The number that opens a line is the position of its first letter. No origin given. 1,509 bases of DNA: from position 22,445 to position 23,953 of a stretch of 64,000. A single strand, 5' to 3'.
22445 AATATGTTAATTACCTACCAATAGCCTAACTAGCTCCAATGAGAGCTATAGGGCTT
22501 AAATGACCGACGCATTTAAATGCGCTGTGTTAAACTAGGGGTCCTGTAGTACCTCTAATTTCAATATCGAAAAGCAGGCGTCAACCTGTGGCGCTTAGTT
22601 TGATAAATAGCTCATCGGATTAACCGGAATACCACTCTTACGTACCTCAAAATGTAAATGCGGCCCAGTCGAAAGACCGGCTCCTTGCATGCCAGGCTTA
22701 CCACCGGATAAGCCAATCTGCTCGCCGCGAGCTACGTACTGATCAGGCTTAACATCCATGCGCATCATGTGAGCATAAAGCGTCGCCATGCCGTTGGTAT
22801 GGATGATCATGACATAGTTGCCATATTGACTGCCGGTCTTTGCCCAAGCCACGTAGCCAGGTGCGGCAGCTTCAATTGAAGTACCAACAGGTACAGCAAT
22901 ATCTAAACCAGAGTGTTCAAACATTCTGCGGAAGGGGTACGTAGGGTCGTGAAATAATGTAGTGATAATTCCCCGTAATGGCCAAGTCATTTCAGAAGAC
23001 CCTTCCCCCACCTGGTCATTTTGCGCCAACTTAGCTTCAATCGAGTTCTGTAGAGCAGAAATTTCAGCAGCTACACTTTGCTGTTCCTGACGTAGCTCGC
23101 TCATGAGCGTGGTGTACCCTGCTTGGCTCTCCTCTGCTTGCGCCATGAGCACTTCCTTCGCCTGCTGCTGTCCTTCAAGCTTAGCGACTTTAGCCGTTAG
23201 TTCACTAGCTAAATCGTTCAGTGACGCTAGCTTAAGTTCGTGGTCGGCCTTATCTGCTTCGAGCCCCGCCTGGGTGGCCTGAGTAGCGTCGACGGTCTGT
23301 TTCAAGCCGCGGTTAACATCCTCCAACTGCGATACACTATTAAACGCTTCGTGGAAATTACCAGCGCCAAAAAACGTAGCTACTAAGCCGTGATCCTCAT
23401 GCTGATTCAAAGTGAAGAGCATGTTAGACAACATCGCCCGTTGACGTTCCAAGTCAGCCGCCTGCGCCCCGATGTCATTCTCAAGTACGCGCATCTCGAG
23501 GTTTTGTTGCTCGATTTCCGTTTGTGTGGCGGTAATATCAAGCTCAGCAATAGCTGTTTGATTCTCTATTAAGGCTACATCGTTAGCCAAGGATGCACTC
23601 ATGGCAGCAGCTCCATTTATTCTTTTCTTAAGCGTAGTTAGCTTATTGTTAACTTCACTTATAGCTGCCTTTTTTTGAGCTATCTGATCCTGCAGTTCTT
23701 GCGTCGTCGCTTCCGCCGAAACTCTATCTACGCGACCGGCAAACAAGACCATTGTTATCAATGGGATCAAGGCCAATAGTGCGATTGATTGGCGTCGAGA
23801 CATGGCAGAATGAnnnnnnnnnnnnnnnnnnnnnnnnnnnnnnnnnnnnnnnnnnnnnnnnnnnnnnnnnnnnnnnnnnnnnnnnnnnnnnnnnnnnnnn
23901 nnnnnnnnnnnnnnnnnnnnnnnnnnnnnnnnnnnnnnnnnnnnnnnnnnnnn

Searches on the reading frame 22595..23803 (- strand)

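Call 77: search_protein_families(library=pfam, proteins=[window:22595-23803:-], max_evalue=0.0001)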
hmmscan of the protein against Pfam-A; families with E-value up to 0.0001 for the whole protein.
window:22595-23803:- (402 aa): 1 family
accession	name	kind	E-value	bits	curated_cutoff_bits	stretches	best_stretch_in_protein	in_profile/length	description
PF01551.29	Peptidase_M23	-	5.8e-29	100.6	28.7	1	296-396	2-96/96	Peptidase family M23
